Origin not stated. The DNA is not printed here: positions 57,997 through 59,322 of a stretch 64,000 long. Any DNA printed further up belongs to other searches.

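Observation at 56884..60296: Amidinotransferase - CE4 deacetylase - methyltransferase cassette embedded in the legionaminic-acid-type operon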

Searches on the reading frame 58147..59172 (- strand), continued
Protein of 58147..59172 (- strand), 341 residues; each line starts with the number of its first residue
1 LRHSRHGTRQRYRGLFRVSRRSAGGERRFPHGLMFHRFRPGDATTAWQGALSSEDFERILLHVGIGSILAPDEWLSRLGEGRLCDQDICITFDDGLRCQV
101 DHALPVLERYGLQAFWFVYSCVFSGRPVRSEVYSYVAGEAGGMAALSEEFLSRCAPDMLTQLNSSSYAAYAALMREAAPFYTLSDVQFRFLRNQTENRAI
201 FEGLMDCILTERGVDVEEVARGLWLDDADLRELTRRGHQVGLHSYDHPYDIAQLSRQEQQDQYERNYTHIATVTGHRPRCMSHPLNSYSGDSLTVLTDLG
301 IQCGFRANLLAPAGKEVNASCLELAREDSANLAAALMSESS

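Call 66: find_related_loci(query=A3, collection=genome_contigs, flank=6000)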
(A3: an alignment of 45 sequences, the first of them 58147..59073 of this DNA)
Query A3 (308 aa) in genome_contigs; peptide patterns used: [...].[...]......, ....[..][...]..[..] (x = any residue, [..] = any of these).
118 stretches matched a pattern; 89 encode a relative of the query (tblastn E <= 1e-3); the best 80 are kept; 80 distinct loci.
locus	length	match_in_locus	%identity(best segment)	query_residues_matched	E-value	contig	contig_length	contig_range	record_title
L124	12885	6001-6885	61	1-295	3e-121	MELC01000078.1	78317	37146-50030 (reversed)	MAG: Acidobacteria bacterium RIFCSPLOWO2_12_FULL_66_21 rifcsplowo2_12_scaffold_642, whole genome shotgun sequence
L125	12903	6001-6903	59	1-301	4e-118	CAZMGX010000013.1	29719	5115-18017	MAG TPA_asm: uncultured Gemmatimonas sp. isolate SRP302895_co1_448 genome assembly, contig: NODE_2753_length_29719_cov_6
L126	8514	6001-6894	56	1-299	7e-108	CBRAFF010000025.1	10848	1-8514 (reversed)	MAG TPA_asm: uncultured bacterium isolate SRR11839220_concoct_112 genome assembly, contig: ERZ27397409.5805, whole genom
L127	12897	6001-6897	54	1-299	4e-103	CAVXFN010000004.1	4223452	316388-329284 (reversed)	MAG: uncultured Gemmatimonadaceae bacterium isolate MFD02416.bin.1.95 genome assembly, contig: contig_3146, whole genome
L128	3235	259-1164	52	1-302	3e-105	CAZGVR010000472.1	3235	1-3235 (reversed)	MAG TPA_asm: uncultured Myxococcales bacterium isolate binchicken_co232_67 genome assembly, contig: NODE_53022_length_32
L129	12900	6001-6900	45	1-299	8e-96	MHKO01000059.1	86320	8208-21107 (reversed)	MAG: Candidatus Komeilibacteria bacterium RIFCSPLOWO2_02_FULL_48_11 rifcsplowo2_02_scaffold_972, whole genome shotgun se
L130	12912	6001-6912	49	1-303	3e-93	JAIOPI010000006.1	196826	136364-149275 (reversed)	MAG: Lentisphaerae bacterium isolate LakeFargette_0920_ALND_MAG_66_32 LacPavin_0920_ALND_scaffold_208486, whole genome s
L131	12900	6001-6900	42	1-299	3e-93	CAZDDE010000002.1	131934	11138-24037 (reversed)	MAG TPA_asm: uncultured Candidatus Saccharibacteria bacterium isolate SRP178908_co1_52 genome assembly, contig: NODE_45_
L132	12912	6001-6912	44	1-303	2e-92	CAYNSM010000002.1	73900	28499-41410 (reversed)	MAG TPA_asm: uncultured Planctomycetales bacterium isolate SRP278252_co1_54 genome assembly, contig: NODE_412_length_739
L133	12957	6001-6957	40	1-303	8e-77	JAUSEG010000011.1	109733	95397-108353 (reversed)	MAG: bacterium isolate E14_maxbin.173 E14_k141_962385, whole genome shotgun sequence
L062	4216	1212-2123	40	2-303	3e-77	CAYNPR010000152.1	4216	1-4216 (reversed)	MAG TPA_asm: uncultured bacterium isolate binchicken_co201_27 genome assembly, contig: NODE_27461_length_4216_cov_6.4683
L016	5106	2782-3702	39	1-305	3e-77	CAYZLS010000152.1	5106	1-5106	MAG TPA_asm: uncultured Wenzhouxiangellaceae bacterium isolate SRP308112_co1_380 genome assembly, contig: NODE_33386_len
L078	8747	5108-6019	44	1-303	4e-76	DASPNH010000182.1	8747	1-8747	MAG TPA_asm: Candidatus Binatia bacterium isolate SMAG_U12116 k141_400349, whole genome shotgun sequence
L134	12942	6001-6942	42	1-303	2e-75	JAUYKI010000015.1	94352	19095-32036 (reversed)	MAG: bacterium isolate C24_metabat.bin.189 C24_k141_1100563, whole genome shotgun sequence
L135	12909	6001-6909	41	1-299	1e-69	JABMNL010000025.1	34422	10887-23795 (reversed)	MAG: SAR202 cluster bacterium isolate bin.363 k141_2228869, whole genome shotgun sequence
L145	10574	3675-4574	36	1-303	5e-55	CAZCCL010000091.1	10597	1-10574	MAG TPA_asm: uncultured Gaiellales bacterium isolate SRP185410_co2_381 genome assembly, contig: NODE_8162_length_10597_c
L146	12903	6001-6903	33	1-303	7e-53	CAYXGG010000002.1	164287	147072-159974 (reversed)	MAG TPA_asm: uncultured Planctomycetales bacterium isolate SRP150892_co2_491 genome assembly, contig: NODE_69_length_164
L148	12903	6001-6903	32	1-303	1e-49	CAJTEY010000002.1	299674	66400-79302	Lachnospiraceae bacterium isolate B79_4_CH_BP genome assembly, contig: MGBC000131.2, whole genome shotgun sequence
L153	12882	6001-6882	33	1-299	1e-46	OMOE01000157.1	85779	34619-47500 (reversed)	Syntrophobacter sp. SbD1 strain Peat soil MAG SbD1 genome assembly, contig: SBDP1_Contig_76, whole genome shotgun sequen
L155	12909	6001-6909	35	1-303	3e-44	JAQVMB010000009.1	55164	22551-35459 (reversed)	MAG: Candidatus Peribacteraceae bacterium isolate STF1_123 NODE_1079_length_55164_cov_4.165107_Sandtown_F1, whole genome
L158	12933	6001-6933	29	1-307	4e-40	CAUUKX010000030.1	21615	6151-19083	MAG TPA_asm: uncultured Lachnospiraceae bacterium isolate ERR10228863_bin.17_MetaWRAP_v1.3_MAG genome assembly, contig:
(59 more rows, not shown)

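Call 69: search_protein_families(library=pfam, proteins=[L125:3981-5978:+, L153:6959-7879:+, L153:7866-9026:+, L158:6695-7720:+, L146:6909-7706:+, L146:7645-8703:+, L146:4917-5909:+, L148:6915-7709:+, L145:4578-5891:+, L155:4032-5924:+], max_evalue=0.001)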
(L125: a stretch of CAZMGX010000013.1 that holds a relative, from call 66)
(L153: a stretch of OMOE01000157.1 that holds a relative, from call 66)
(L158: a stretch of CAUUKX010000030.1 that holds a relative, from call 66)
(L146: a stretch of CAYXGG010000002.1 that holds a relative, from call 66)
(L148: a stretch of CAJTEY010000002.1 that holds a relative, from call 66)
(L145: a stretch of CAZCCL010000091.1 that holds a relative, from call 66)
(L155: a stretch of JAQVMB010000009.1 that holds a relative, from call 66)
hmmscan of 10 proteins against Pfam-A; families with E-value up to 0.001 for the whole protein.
L125:3981-5978:+ (665 aa): 3 families
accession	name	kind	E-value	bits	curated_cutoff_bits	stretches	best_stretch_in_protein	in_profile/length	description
PF00733.27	Asn_synthase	-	9.7e-62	210.1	21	1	330-657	3-352/354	Asparagine synthase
PF13537.11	GATase_7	-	2.6e-44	150.6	25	1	133-251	2-122/123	Glutamine amidotransferase domain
PF13522.11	GATase_6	-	7.6e-41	139.6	27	1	115-246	1-130/130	Glutamine amidotransferase domain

L153:6959-7879:+ (306 aa): 6 families
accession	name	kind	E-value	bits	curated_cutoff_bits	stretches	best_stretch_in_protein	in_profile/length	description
PF08241.18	Methyltransf_11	-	6.6e-18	65.6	21.2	1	54-150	2-92/95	Methyltransferase domain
PF13649.12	Methyltransf_25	-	2.2e-15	57.5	27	1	54-149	3-97/97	Methyltransferase domain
PF13847.12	Methyltransf_31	-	2.5e-14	53.6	27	1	49-150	4-106/145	Methyltransferase domain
PF08242.18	Methyltransf_12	-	2.7e-13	50.9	30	1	54-150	2-97/98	Methyltransferase domain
PF01209.24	Ubie_methyltran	-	3.2e-08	33.6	20.1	1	49-151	48-149/233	ubiE/COQ5 methyltransferase family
PF13489.12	Methyltransf_23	-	3e-06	27.5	27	1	48-160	22-123/164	Methyltransferase domain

L153:7866-9026:+ (386 aa): 2 families
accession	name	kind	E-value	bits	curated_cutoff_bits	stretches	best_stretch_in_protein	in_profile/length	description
PF04055.27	Radical_SAM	-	2e-12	48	29.5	1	70-204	1-139/166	Radical SAM superfamily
PF13186.11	SPASM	-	4.1e-09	37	21.5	1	283-352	1-66/67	Iron-sulfur cluster-binding domain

L158:6695-7720:+ (341 aa): 1 family
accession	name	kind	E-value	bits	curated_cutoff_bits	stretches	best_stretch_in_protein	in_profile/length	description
PF00551.24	Formyl_trans_N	-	1.2e-08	35.3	26.1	1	174-267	77-169/181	Formyl transferase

L146:6909-7706:+ (265 aa): 1 family
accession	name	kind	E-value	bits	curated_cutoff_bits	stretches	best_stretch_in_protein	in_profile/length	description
PF00551.24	Formyl_trans_N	-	1.7e-05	25.1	26.1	1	119-179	99-158/181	Formyl transferase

L146:7645-8703:+ (352 aa): 1 family
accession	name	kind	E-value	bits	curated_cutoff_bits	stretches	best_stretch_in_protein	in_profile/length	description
PF01408.29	GFO_IDH_MocA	-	2.2e-05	25.6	24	1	28-154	2-119/120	Oxidoreductase family, NAD-binding Rossmann fold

L146:4917-5909:+ (330 aa): 9 families
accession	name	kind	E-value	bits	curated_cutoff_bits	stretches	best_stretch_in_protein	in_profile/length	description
PF16363.11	GDP_Man_Dehyd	-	1.4e-63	215.9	27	1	11-311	1-331/332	GDP-mannose 4,6 dehydratase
PF01370.27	Epimerase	-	1.7e-54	185.2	20.9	1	10-245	1-240/240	NAD dependent epimerase/dehydratase family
PF01073.25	3Beta_HSD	-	1.1e-21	77.5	22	1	11-231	1-229/280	3-beta hydroxysteroid dehydrogenase/isomerase family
PF02719.21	Polysacc_synt_2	-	1.8e-20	73.8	20.2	1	10-290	1-277/293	Polysaccharide biosynthesis protein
PF07993.18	NAD_binding_4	-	3.5e-12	46.5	20.1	1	12-184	1-209/258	Male sterility protein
PF13460.12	NAD_binding_10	-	4.4e-11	43.4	27.2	1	14-180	1-144/184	NAD(P)H-binding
PF00106.31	adh_short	-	1.1e-06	28.7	26.6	1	8-79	1-72/195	short chain dehydrogenase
PF05368.20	NmrA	-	2.3e-06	27.9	27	1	8-84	3-76/298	NmrA-like family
PF04321.23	RmlD_sub_bind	-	1.6e-05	24.6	27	1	9-161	2-134/287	RmlD substrate binding domain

L148:6915-7709:+ (264 aa): 1 family
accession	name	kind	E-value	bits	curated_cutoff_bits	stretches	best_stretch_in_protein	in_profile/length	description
PF00551.24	Formyl_trans_N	-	3.6e-07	30.5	26.1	1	97-175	77-154/181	Formyl transferase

L145:4578-5891:+ (437 aa): 1 family
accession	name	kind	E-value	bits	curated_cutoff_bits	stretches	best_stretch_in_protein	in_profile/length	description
PF04230.19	PS_pyruv_trans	-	4.8e-19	69.8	25.3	1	14-354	1-277/280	Polysaccharide pyruvyl transferase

L155:4032-5924:+ (630 aa): 6 families
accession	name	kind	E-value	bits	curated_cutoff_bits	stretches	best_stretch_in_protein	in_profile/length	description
PF00005.33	ABC_tran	-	5.9e-30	105.1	25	1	408-557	1-137/137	ABC transporter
PF00664.28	ABC_membrane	-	4.5e-20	72.9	28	1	112-336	40-267/274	ABC transporter transmembrane region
PF02463.25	SMC_N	-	1.3e-07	31.7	40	1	492-599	135-211/220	RecF/RecN/SMC N terminal domain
PF13401.12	AAA_22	-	0.00044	21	27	0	418-473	5-59/130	AAA domain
PF13555.12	AAA_29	-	0.00065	19.8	27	0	412-435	16-39/61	P-loop containing region of AAA domain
PF13476.12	AAA_23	-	0.00088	20.4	27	0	418-436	19-37/201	AAA domain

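Call 77: find_related_loci(query=A4, collection=genome_contigs, flank=7000)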
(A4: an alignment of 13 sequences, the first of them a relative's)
Query A4 (304 aa) in genome_contigs; peptide patterns used: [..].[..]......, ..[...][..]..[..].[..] (x = any residue, [..] = any of these).
248 stretches matched a pattern; 180 encode a relative of the query (tblastn E <= 1e-3); the best 80 are kept; 80 distinct loci.
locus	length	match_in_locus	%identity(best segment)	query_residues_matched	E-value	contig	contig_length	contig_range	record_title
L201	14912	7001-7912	100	1-304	0e+0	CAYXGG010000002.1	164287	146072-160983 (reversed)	MAG TPA_asm: uncultured Planctomycetales bacterium isolate SRP150892_co2_491 genome assembly, contig: NODE_69_length_164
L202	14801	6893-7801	51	1-304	8e-107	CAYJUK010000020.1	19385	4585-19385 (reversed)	MAG TPA_asm: uncultured Planctomycetales bacterium isolate ERP125453_co1_189 genome assembly, contig: NODE_2788_length_1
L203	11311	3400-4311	48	1-304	4e-100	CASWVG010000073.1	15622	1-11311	MAG: uncultured Lachnospiraceae bacterium isolate extra-ERR2136575.16_1677762971 genome assembly, contig: NODE_1022_leng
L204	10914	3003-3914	48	1-304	6e-100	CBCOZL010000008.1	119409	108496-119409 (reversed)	MAG: uncultured Lachnospiraceae bacterium isolate METABAT215_SAMESTATE_PRE_SCAFFOLDS_1500_METASPADES__control_F407_F408_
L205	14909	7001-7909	50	1-304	4e-99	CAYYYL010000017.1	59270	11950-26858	MAG TPA_asm: uncultured Verrucomicrobiota bacterium isolate SRP342105_co1_51 genome assembly, contig: NODE_645_length_59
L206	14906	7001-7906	50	1-304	1e-98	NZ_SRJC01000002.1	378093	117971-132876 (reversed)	Halobacillus salinus strain HSL-3 NODE_2_length_378093_cov_34.0241, whole genome shotgun sequence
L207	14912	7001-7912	48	1-304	4e-98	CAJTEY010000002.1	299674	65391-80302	Lachnospiraceae bacterium isolate B79_4_CH_BP genome assembly, contig: MGBC000131.2, whole genome shotgun sequence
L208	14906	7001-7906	49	1-304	2e-97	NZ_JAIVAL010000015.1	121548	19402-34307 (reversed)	Halobacillus halophilus strain AcN7-4 AcN7-4_ctg15, whole genome shotgun sequence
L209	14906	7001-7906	48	1-301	5e-96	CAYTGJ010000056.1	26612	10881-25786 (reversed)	MAG TPA_asm: uncultured Chitinophagaceae bacterium isolate SRP344714_co2_352 genome assembly, contig: NODE_4593_length_2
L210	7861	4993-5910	45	1-304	4e-96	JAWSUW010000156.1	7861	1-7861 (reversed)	MAG: Bacillota bacterium isolate B4G8H2-05 NODE_156_length_7861_cov_3.897354, whole genome shotgun sequence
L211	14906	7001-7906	49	1-304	5e-96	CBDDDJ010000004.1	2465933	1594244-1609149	MAG: Alphaproteobacteria bacterium isolate 99a9255a-ae84-4480-a3c5-ef76749d4b3c genome assembly, contig: contig_4, whole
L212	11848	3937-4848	47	1-304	3e-95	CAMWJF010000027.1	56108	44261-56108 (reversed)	MAG TPA_asm: uncultured Lachnospiraceae bacterium isolate SRR14411258_bin.9_metawrap_v1.3_MAG genome assembly, contig: N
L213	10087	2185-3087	48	1-304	1e-94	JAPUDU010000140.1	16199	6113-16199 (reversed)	MAG: Fimbriimonadaceae bacterium isolate labscale reactor_MAG7 NODE_2524_length_16199_cov_4.796085, whole genome shotgun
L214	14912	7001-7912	44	1-304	1e-94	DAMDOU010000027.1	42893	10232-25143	MAG TPA_asm: Paenibacillus sp. isolate CTOTU50677 NODE_171_length_42893_cov_8.925253, whole genome shotgun sequence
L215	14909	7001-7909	48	1-304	1e-93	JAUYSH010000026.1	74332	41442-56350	MAG: Elusimicrobiota bacterium isolate C5_metabat.bin.68 C5_k141_399840, whole genome shotgun sequence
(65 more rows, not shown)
